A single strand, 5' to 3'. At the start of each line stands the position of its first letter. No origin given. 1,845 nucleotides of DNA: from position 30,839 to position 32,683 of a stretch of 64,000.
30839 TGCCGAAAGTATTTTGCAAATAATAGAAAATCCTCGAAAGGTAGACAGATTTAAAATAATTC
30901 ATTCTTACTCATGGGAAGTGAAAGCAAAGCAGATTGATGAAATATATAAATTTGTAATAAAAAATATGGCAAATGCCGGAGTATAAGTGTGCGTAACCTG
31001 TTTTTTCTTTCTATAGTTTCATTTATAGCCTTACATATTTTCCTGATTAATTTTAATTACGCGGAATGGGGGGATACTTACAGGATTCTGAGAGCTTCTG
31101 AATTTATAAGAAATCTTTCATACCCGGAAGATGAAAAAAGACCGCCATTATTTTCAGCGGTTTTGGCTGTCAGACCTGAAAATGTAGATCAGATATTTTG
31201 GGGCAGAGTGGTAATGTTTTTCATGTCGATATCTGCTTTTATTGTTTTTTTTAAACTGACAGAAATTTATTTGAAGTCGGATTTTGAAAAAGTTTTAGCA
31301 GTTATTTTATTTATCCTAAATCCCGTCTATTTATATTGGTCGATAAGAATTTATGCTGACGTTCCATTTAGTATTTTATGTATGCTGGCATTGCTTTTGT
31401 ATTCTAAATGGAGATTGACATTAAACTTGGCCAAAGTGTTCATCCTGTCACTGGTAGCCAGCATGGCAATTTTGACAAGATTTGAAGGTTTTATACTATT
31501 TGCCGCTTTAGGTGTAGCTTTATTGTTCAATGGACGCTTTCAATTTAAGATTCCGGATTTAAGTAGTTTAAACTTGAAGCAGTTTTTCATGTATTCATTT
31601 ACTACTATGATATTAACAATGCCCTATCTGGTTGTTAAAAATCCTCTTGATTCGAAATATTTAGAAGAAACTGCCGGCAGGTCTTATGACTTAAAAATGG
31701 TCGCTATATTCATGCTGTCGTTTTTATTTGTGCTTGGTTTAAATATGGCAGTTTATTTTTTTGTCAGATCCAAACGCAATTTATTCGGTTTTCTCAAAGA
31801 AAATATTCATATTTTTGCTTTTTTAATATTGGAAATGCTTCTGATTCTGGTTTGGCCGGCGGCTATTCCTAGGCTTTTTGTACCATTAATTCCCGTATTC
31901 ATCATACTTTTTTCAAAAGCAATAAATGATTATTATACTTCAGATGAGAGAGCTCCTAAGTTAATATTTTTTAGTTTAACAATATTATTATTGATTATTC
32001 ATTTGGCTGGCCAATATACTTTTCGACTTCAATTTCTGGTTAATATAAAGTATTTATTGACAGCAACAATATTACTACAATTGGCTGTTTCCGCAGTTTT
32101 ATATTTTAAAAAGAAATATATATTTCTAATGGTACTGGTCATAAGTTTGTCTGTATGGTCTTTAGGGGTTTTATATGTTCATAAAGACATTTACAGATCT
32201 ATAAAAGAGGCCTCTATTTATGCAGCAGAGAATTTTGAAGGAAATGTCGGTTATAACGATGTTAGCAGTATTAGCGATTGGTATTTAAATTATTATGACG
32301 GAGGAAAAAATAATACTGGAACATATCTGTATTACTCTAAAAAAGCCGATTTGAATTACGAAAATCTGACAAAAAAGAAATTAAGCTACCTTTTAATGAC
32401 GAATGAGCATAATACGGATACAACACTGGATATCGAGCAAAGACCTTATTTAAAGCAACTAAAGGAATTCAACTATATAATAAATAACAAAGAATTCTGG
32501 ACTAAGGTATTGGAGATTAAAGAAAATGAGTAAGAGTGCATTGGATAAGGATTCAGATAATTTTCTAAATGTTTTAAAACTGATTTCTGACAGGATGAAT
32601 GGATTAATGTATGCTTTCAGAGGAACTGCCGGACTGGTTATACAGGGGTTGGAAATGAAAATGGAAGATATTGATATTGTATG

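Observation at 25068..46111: Unusually dense extracytoplasmic glycosylation island: about 7 polyprenyl-P-sugar synthase-type GT2s, 4-7 GT-C membrane transferases and 2 Wzx-like flippases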

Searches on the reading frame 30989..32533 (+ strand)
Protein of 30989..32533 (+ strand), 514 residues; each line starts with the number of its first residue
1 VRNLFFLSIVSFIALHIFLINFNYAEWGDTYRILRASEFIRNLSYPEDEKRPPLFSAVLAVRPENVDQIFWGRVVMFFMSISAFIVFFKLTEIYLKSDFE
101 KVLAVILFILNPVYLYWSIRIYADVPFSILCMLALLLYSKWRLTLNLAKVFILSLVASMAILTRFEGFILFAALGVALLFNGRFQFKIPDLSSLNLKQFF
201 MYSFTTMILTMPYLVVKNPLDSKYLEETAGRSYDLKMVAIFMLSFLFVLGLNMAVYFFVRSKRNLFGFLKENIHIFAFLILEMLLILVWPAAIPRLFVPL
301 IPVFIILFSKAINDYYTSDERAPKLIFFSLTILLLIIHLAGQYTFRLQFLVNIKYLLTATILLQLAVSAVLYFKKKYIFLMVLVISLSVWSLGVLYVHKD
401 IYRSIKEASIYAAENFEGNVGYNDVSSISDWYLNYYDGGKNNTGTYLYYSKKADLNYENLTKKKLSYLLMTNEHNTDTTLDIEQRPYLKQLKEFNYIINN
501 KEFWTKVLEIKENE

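Call 5: search_protein_families(library=pfam, proteins=[window:30989-32533:+], max_evalue=0.01)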
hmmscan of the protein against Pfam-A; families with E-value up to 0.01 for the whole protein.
window:30989-32533:+ (514 aa): 0 families

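Call 11: search_protein_families(library=ncbifam, proteins=[window:30989-32533:+], max_evalue=0.01)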
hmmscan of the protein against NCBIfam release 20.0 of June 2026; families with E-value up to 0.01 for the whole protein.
window:30989-32533:+ (514 aa): 0 families

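Call 15: find_homologous_proteins(query=window:30989-32533:+, max_evalue=0.001)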
Query window:30989-32533:+ (514 aa): 268 proteins with E <= 0.001 among 8000 candidates; the best 120 are listed.
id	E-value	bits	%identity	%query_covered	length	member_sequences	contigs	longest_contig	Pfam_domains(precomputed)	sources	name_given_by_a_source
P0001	0.0e+0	1107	100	100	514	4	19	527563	-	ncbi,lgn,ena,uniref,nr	ncbi:hypothetical protein A3F07_00760 [candidate division WWE3 bacterium RIFCSPHIGHO2_12_FULL_38_15]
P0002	3.0e-240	817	71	100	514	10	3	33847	-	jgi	-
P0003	8.8e-227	772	69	100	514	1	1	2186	-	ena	-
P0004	4.0e-145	503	48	99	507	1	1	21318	-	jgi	jgi:4-amino-4-deoxy-L-arabinose transferase-like glycosyltransferase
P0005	5.4e-145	503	49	99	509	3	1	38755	-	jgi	-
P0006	1.7e-142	494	46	99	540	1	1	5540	PF13231.13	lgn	-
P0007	1.1e-141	492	46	98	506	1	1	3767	PF13231.13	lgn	-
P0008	1.1e-139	485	48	97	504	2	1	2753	-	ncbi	-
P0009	3.1e-139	484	45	95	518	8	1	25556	PF13231.13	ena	-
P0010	4.0e-139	483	46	97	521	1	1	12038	-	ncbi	-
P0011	3.3e-136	474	46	97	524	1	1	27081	-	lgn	-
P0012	9.1e-136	472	45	98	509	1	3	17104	PF13231.13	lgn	-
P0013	6.4e-134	466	45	100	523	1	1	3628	-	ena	-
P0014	2.0e-133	464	46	95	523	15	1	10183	PF13231.13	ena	-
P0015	2.5e-133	464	45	95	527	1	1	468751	PF13231.13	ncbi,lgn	-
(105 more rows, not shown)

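Call 34: find_related_loci(query=A1, collection=genome_contigs, flank=10000)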
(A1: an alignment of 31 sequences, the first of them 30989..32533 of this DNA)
Query A1 (514 aa) in genome_contigs; peptide patterns used: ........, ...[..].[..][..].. (x = any residue, [..] = any of these).
80 stretches matched a pattern; 74 encode a relative of the query (tblastn E <= 1e-3); 73 distinct loci.
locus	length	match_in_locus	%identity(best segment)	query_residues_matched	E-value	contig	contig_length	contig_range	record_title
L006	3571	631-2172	70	1-514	0e+0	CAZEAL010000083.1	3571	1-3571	MAG TPA_asm: uncultured Candidatus Saccharibacteria bacterium isolate binchicken_co169_150 genome assembly, contig: k99_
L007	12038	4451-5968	46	12-512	2e-145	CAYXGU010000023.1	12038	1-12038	MAG TPA_asm: uncultured Candidatus Saccharibacteria bacterium isolate SRP329715_co1_64 genome assembly, contig: NODE_806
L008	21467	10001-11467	46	12-509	1e-139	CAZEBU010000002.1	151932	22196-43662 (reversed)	MAG TPA_asm: uncultured Candidatus Saccharibacteria bacterium isolate SRP128015_co2_294 genome assembly, contig: NODE_4_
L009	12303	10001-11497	46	12-512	5e-139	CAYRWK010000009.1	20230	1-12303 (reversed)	MAG TPA_asm: uncultured Candidatus Saccharibacteria bacterium isolate SRP011637_co1_82 genome assembly, contig: NODE_765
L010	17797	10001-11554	41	2-513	5e-138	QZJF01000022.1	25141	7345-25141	MAG: candidate division WWE3 bacterium isolate SURF_46 Ga0104751_1002945, whole genome shotgun sequence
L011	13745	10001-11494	43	10-512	3e-135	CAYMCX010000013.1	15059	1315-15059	MAG TPA_asm: uncultured Candidatus Saccharibacteria bacterium isolate SRP050083_co7_140 genome assembly, contig: NODE_31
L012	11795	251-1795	42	2-512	2e-132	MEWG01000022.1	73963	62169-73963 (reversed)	MAG: candidate division WWE3 bacterium RIFOXYD1_FULL_39_9 rifoxyd1_full_scaffold_282, whole genome shotgun sequence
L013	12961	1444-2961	45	12-509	8e-132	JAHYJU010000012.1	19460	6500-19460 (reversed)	MAG: Patescibacteria group bacterium isolate KA30 NODE_1429_length_19460_cov_4.522061, whole genome shotgun sequence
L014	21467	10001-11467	46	12-510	6e-131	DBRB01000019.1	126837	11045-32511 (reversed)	MAG TPA_asm: candidate division WWE3 bacterium UBA1379 UBA1379_contig_4278, whole genome shotgun sequence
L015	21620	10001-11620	41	12-512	2e-128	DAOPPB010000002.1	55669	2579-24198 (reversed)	MAG TPA_asm: bacterium isolate AMR_MDS_1559 NODE_749_length_55669_cov_7.511670, whole genome shotgun sequence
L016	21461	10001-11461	44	23-512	2e-128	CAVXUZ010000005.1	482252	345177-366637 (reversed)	MAG: uncultured candidate division WWE3 bacterium isolate MFD04716.bin.1.185 genome assembly, contig: contig_27056, whol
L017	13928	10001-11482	43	12-509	3e-127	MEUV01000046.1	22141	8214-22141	MAG: candidate division WWE3 bacterium RBG_19FT_COMBO_34_6 rbg_19ft_combo_scaffold_679, whole genome shotgun sequence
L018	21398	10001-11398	43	21-510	1e-125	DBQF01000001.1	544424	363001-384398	MAG TPA_asm: candidate division WWE3 bacterium UBA1401 UBA1401_contig_1134, whole genome shotgun sequence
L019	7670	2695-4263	43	3-514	4e-125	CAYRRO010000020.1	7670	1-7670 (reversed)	MAG TPA_asm: uncultured Candidatus Saccharibacteria bacterium isolate SRP294416_co1_175 genome assembly, contig: NODE_22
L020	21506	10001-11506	43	12-514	3e-125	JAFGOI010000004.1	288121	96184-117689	MAG: Patescibacteria group bacterium isolate Zod_Metabat.613 k87_2257151, whole genome shotgun sequence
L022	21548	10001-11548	42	10-513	3e-124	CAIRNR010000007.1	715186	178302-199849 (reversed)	uncultured candidate division WWE3 bacterium isolate AM-2014_bin-1800 genome assembly, contig: bin-1800:7/8, whole genom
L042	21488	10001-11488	40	6-514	1e-114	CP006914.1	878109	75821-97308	Candidate division WWE3 bacterium RAAC2_WWE3_1 chromosome, complete genome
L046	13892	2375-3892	42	3-512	5e-112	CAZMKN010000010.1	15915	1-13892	MAG TPA_asm: uncultured Candidatus Saccharibacteria bacterium isolate SRP191223_co1_110 genome assembly, contig: NODE_37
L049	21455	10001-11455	39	12-513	4e-110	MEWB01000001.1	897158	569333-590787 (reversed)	MAG: candidate division WWE3 bacterium RIFOXYC1_FULL_40_10 RIFOXYC1_FULL_WWE3_40_10_complete_curated, whole genome shotg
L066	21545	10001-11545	42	21-512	7e-109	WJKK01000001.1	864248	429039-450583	MAG: candidate division WWE3 bacterium isolate Bin_101 k141_320412, whole genome shotgun sequence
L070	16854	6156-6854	46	23-251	1e-60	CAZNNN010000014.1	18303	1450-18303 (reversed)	MAG TPA_asm: uncultured Candidatus Saccharibacteria bacterium isolate binchicken_co387_497 genome assembly, contig: NODE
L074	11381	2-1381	31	13-481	6e-46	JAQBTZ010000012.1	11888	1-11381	MAG: bacterium isolate casp150-mb.130 NODE_13796_length_11888_cov_0.065485, whole genome shotgun sequence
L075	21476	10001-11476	29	6-486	1e-41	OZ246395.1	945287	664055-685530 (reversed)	MAG: uncultured Candidatus Saccharibacteria bacterium isolate SRP292972_co1_112 genome assembly, chromosome: 1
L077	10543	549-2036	27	6-475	5e-34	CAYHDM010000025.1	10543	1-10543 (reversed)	MAG TPA_asm: uncultured Candidatus Saccharibacteria bacterium isolate ERP119705_co12_185 genome assembly, contig: NODE_7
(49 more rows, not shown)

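Call 43: search_protein_families(library=pfam, proteins=[L042:5038-6423:+, L049:4993-6363:+, L049:15668-16555:+, L022:15880-16758:+], max_evalue=0.1)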
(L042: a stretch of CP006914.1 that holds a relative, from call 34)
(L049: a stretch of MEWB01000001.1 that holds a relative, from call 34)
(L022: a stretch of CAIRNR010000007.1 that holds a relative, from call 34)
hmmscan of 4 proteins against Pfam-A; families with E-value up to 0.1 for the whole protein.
L042:5038-6423:+ (461 aa): 13 families
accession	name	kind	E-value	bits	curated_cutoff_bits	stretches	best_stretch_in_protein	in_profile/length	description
PF03721.20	UDPG_MGDP_dh_N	-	4.1e-66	222.6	27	1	1-185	1-187/187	UDP-glucose/GDP-mannose dehydrogenase family, NAD binding domain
PF00984.24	UDPG_MGDP_dh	-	2.3e-36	124.2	25.4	1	199-290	1-92/94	UDP-glucose/GDP-mannose dehydrogenase family, central domain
PF03720.21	UDPG_MGDP_dh_C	-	8.2e-33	113.3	30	1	315-418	1-103/103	UDP-glucose/GDP-mannose dehydrogenase family, UDP binding domain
PF02558.23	ApbA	-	5.3e-05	23.3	22.2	1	4-113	2-103/150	Ketopantoate reductase PanE/ApbA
PF00070.33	Pyr_redox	-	0.00054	20.9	22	0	2-29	1-28/82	Pyridine nucleotide-disulphide oxidoreductase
PF03446.21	NAD_binding_2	-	0.001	19.5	21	1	3-131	2-104/161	NAD binding domain of 6-phosphogluconate dehydrogenase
PF02254.24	TrkA_N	-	0.004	17.9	23.8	1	4-58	2-57/116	TrkA-N domain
PF02826.25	2-Hacid_dh_C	-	0.0042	16.9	25.1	0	281-382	6-94/178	D-isomer specific 2-hydroxyacid dehydrogenase, NAD binding domain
PF01210.29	NAD_Gly3P_dh_N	-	0.0063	16.9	23.1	1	2-151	1-134/158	NAD-dependent glycerol-3-phosphate dehydrogenase N-terminus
PF01262.27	AlaDh_PNT_C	-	0.0084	16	23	1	2-80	30-96/214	Alanine dehydrogenase/PNT, C-terminal domain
PF02737.24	3HCDH_N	-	0.0085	16.5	22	1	3-80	2-82/180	3-hydroxyacyl-CoA dehydrogenase, NAD binding domain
PF04444.19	Dioxygenase_N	-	0.021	15.1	27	1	177-246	3-63/75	Catechol dioxygenase N terminus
PF03807.23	F420_oxidored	-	0.057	14.5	21.6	0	2-88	1-71/94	NADP oxidoreductase coenzyme F420-dependent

L049:4993-6363:+ (456 aa): 11 families
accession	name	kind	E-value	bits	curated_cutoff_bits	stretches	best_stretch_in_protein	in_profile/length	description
PF03721.20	UDPG_MGDP_dh_N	-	3.1e-66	222.9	27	1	1-182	1-185/187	UDP-glucose/GDP-mannose dehydrogenase family, NAD binding domain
PF00984.24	UDPG_MGDP_dh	-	1.8e-37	127.8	25.4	1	198-290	1-93/94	UDP-glucose/GDP-mannose dehydrogenase family, central domain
PF03720.21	UDPG_MGDP_dh_C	-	3.1e-31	108.2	30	1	314-416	1-102/103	UDP-glucose/GDP-mannose dehydrogenase family, UDP binding domain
PF02826.25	2-Hacid_dh_C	-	1.3e-05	25.1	25.1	1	279-386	5-99/178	D-isomer specific 2-hydroxyacid dehydrogenase, NAD binding domain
PF03446.21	NAD_binding_2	-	0.0011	19.5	21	1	3-136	2-109/161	NAD binding domain of 6-phosphogluconate dehydrogenase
PF02558.23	ApbA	-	0.0014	18.7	22.2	1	4-101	2-91/150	Ketopantoate reductase PanE/ApbA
PF01210.29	NAD_Gly3P_dh_N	-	0.0017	18.8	23.1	1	2-154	1-138/158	NAD-dependent glycerol-3-phosphate dehydrogenase N-terminus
PF00070.33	Pyr_redox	-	0.017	16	22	0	2-28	1-27/82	Pyridine nucleotide-disulphide oxidoreductase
PF01262.27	AlaDh_PNT_C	-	0.043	13.7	23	0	2-63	30-79/214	Alanine dehydrogenase/PNT, C-terminal domain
PF02254.24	TrkA_N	-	0.05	14.4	23.8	0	4-45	2-43/116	TrkA-N domain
PF02737.24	3HCDH_N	-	0.062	13.7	22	0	3-80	2-82/180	3-hydroxyacyl-CoA dehydrogenase, NAD binding domain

L049:15668-16555:+ (295 aa): 1 family
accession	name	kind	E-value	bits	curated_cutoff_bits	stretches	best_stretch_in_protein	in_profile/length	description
PF03706.18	LPG_synthase_TM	-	1.1e-45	156.9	33.4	1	8-284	2-302/302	Lysylphosphatidylglycerol synthase TM region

L022:15880-16758:+ (292 aa): 2 families
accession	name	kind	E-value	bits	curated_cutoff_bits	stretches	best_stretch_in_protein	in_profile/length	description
PF03706.18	LPG_synthase_TM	-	5.9e-41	141.3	33.4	1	8-283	2-301/302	Lysylphosphatidylglycerol synthase TM region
PF11241.13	DUF3043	-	0.0018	18.8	25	1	110-191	73-157/171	Protein of unknown function (DUF3043)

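Call 103: search_protein_families(library=pfam, proteins=[L074:3801-5291:+, L075:15953-17449:+, L077:6492-7973:+, L075:4900-6699:+, L075:598-2421:-, L066:16576-18075:+, L066:18069-19727:-, L070:11770-13590:+, L070:10484-11797:-, L046:8277-9920:-], max_evalue=0.01)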
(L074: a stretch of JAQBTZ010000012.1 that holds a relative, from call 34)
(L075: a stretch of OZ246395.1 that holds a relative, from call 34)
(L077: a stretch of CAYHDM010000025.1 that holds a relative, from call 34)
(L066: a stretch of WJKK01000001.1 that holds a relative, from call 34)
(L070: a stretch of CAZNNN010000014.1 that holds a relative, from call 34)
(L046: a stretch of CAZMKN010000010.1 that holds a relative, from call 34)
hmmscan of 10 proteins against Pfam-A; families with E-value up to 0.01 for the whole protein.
L074:3801-5291:+ (496 aa): 2 families
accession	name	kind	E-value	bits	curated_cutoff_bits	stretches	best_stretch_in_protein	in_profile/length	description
PF02366.24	PMT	-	6.5e-13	49.2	22.7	1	62-244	42-234/245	Dolichyl-phosphate-mannose-protein mannosyltransferase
PF13231.12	PMT_2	-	3.1e-07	31.2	26.1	1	102-241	24-158/160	Dolichyl-phosphate-mannose-protein mannosyltransferase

L075:15953-17449:+ (498 aa): 1 family
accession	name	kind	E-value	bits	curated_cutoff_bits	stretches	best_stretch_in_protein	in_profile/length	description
PF13231.12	PMT_2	-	0.00052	20.7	26.1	1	77-230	4-158/160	Dolichyl-phosphate-mannose-protein mannosyltransferase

L077:6492-7973:+ (493 aa): 1 family
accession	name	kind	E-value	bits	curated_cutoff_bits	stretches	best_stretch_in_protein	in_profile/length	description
PF13231.12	PMT_2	-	0.0063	17.2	26.1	1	74-225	4-156/160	Dolichyl-phosphate-mannose-protein mannosyltransferase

L075:4900-6699:+ (599 aa): 1 family
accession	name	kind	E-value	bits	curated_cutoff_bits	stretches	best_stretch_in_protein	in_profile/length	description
PF13231.12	PMT_2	-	2.8e-14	54.1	26.1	1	80-199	14-132/160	Dolichyl-phosphate-mannose-protein mannosyltransferase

L075:598-2421:- (607 aa): 2 families
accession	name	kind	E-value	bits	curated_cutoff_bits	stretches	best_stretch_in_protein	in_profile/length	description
PF01432.26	Peptidase_M3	-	1.1e-35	124.3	27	1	211-587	3-455/457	Peptidase family M3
PF08439.15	Peptidase_M3_N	-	6.2e-09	36.4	25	1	123-177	3-58/70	Oligopeptidase F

L066:16576-18075:+ (499 aa): 3 families
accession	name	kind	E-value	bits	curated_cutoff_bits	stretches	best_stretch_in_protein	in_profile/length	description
PF00587.30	tRNA-synt_2b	-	1.2e-18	68.3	29.3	1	126-286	6-167/179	tRNA synthetase class II core domain (G, H, P, S and T)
PF03129.25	HGTP_anticodon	-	2.7e-17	63.2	21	1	313-404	1-91/94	Anticodon binding domain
PF09180.16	ProRS-C_1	-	3e-13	50.1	31.5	1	436-499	7-71/71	Prolyl-tRNA synthetase, C-terminal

L066:18069-19727:- (552 aa): 5 families
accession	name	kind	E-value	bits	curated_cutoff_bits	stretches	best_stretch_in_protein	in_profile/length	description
PF16199.10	Radical_SAM_C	-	1.8e-20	73.3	31.9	1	318-398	1-84/85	Radical_SAM C-terminal domain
PF04055.27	Radical_SAM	-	4e-14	53.6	29.5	1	102-301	7-156/166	Radical SAM superfamily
PF00583.31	Acetyltransf_1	-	7.8e-06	26.6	20.7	1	436-538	34-116/116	Acetyltransferase (GNAT) family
PF13673.13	Acetyltransf_10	-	2.8e-05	24.6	23.6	1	495-539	62-108/128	Acetyltransferase (GNAT) domain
PF13508.13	Acetyltransf_7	-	0.00023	21.9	27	1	495-539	39-83/84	Acetyltransferase (GNAT) domain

L070:11770-13590:+ (606 aa): 7 families
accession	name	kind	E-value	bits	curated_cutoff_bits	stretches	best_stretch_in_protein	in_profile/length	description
PF00005.33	ABC_tran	-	7e-34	117.8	25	1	379-530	2-137/137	ABC transporter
PF13304.12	AAA_21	-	1.4e-06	29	27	1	392-414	3-25/304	AAA domain, putative AbiEii toxin, Type IV TA system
PF02463.25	SMC_N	-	4.6e-06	26.6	40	0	497-572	132-210/220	RecF/RecN/SMC N terminal domain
PF13555.12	AAA_29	-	0.00029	21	27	1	381-405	15-39/61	P-loop containing region of AAA domain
PF13401.12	AAA_22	-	0.0012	19.6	27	1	387-425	4-33/130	AAA domain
PF13175.12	AAA_15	-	0.0017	18.5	32.1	1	379-427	15-66/374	AAA ATPase domain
PF13166.12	AAA_13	-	0.0041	16.3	36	0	520-568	527-578/713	AAA domain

L070:10484-11797:- (437 aa): 2 families
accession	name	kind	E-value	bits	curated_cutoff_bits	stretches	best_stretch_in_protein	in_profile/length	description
PF05193.26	Peptidase_M16_C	-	5.8e-35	121.2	23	1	185-360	1-181/181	Peptidase M16 inactive domain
PF00675.25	Peptidase_M16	-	6e-22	78.6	22.3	1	47-178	18-147/149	Insulinase (Peptidase family M16)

L046:8277-9920:- (547 aa): 5 families
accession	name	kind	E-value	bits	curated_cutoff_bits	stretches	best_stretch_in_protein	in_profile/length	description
PF16199.10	Radical_SAM_C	-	5.3e-24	84.6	31.9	1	314-394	1-84/85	Radical_SAM C-terminal domain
PF04055.27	Radical_SAM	-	2.6e-13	50.9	29.5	1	102-294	7-153/166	Radical SAM superfamily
PF00583.31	Acetyltransf_1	-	4.9e-07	30.5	20.7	1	432-534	34-116/116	Acetyltransferase (GNAT) family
PF13673.13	Acetyltransf_10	-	5.2e-06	26.9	23.6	1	489-535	60-108/128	Acetyltransferase (GNAT) domain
PF13508.13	Acetyltransf_7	-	0.00032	21.5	27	1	441-535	11-83/84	Acetyltransferase (GNAT) domain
